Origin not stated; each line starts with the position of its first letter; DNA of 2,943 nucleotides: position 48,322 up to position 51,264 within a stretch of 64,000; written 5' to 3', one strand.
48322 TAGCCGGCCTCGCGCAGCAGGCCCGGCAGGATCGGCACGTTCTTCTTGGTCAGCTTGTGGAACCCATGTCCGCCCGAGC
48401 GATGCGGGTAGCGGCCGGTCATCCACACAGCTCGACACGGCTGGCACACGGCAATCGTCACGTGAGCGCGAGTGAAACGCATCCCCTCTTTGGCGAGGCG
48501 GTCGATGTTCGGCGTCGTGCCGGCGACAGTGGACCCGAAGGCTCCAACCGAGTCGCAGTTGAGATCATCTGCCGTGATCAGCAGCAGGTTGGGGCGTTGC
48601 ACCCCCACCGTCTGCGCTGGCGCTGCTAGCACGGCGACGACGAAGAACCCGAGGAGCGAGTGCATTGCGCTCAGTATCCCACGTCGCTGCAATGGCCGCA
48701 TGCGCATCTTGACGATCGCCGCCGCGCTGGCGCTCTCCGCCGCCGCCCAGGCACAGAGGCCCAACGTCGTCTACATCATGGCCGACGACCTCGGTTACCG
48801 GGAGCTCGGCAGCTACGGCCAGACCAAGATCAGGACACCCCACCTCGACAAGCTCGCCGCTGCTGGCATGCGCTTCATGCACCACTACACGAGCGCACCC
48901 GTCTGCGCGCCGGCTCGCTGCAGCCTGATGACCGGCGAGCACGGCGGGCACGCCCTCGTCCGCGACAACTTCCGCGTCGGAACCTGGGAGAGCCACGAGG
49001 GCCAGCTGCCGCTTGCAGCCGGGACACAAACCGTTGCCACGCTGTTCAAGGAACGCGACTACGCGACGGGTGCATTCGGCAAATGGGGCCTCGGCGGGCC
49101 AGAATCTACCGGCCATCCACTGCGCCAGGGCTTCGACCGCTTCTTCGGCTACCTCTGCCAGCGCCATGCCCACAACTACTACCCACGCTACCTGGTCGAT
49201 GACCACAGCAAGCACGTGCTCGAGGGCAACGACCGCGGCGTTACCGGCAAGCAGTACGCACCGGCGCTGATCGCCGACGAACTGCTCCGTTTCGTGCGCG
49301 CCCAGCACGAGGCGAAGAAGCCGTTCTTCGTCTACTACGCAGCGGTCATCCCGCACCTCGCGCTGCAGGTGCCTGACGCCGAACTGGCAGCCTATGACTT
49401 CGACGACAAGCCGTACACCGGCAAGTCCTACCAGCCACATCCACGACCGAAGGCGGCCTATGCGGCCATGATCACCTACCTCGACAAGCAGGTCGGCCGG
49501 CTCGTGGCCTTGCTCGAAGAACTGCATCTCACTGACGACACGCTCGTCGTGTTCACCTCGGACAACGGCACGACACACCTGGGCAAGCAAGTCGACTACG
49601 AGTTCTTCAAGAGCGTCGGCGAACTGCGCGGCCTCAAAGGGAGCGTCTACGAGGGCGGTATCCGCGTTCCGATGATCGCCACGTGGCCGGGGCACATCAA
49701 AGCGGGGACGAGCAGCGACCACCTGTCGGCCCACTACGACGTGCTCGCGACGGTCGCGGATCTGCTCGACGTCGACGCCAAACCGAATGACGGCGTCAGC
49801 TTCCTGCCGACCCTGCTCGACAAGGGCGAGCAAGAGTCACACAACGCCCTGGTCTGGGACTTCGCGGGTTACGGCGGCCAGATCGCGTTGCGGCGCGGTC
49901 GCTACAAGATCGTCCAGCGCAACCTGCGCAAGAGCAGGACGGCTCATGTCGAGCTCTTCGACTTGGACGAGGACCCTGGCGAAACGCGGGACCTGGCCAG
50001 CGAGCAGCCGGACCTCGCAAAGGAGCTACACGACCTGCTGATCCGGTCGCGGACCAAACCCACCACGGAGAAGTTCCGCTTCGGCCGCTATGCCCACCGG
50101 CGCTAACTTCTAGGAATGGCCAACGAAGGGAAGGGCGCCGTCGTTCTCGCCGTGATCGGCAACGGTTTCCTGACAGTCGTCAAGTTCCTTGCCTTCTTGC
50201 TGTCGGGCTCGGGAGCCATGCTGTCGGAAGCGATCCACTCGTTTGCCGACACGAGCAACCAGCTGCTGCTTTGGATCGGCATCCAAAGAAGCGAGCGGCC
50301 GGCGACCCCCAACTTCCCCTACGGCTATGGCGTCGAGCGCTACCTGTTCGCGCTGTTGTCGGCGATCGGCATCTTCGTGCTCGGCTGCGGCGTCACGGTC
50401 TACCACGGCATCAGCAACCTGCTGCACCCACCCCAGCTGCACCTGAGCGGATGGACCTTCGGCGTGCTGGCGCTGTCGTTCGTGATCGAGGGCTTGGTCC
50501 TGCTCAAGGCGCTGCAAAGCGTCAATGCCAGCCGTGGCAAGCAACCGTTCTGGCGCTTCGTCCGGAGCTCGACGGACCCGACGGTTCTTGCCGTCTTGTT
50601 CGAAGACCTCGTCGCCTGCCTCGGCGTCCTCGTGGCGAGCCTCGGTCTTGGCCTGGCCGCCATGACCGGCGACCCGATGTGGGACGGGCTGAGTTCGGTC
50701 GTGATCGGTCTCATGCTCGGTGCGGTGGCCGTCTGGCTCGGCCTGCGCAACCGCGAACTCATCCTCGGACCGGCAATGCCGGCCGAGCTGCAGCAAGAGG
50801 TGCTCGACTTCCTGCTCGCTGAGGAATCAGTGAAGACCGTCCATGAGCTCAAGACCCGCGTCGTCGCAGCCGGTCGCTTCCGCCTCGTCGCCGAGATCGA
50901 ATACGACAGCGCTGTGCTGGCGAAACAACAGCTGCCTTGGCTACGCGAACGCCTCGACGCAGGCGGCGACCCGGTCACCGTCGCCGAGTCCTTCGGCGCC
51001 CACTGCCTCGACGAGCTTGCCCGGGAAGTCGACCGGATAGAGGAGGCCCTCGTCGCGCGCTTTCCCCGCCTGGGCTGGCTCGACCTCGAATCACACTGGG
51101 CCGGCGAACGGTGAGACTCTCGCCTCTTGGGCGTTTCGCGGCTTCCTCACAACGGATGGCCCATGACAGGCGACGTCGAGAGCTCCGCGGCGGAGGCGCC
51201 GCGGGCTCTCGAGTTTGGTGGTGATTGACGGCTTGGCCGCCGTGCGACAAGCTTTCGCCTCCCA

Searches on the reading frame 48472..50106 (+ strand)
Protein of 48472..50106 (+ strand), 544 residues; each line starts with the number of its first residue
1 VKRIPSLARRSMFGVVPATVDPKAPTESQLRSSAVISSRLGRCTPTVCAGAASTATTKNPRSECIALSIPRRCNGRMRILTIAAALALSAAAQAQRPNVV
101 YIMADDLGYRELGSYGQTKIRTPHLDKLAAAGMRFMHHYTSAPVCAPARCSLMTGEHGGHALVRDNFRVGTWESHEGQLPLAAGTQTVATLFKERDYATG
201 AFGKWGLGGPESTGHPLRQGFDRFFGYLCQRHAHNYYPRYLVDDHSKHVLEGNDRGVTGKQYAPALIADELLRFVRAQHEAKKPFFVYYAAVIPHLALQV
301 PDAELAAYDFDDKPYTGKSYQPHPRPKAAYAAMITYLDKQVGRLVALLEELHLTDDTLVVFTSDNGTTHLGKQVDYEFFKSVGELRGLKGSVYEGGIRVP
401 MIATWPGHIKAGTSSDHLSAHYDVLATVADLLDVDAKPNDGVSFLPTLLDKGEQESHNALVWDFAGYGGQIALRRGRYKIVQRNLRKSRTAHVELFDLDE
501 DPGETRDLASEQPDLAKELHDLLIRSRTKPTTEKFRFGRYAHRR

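Call 22: search_protein_families(library=pfam, proteins=[window:48472-50106:+], max_evalue=0.0001)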
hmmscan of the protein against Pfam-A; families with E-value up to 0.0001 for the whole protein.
window:48472-50106:+ (544 aa): 3 families
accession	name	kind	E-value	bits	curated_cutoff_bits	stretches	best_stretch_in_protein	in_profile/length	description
PF00884.28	Sulfatase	-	8.7e-53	180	25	1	97-434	1-301/301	Sulfatase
PF16347.10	SGSH_C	-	2.2e-12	47.8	29.3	1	391-527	10-152/154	N-sulphoglucosamine sulphohydrolase, C-terminal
PF01663.27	Phosphodiest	-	1.3e-10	41.9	23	1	119-411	18-260/342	Type I phosphodiesterase / nucleotide pyrophosphatase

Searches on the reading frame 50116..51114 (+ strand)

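Call 23: search_protein_families(library=pfam, proteins=[window:50116-51114:+], max_evalue=0.0001)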
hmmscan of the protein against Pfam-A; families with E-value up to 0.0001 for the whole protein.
window:50116-51114:+ (332 aa): 1 family
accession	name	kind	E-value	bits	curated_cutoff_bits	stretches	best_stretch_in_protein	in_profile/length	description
PF01545.26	Cation_efflux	-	1.9e-35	122.9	26.6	1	10-206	2-187/198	Cation efflux family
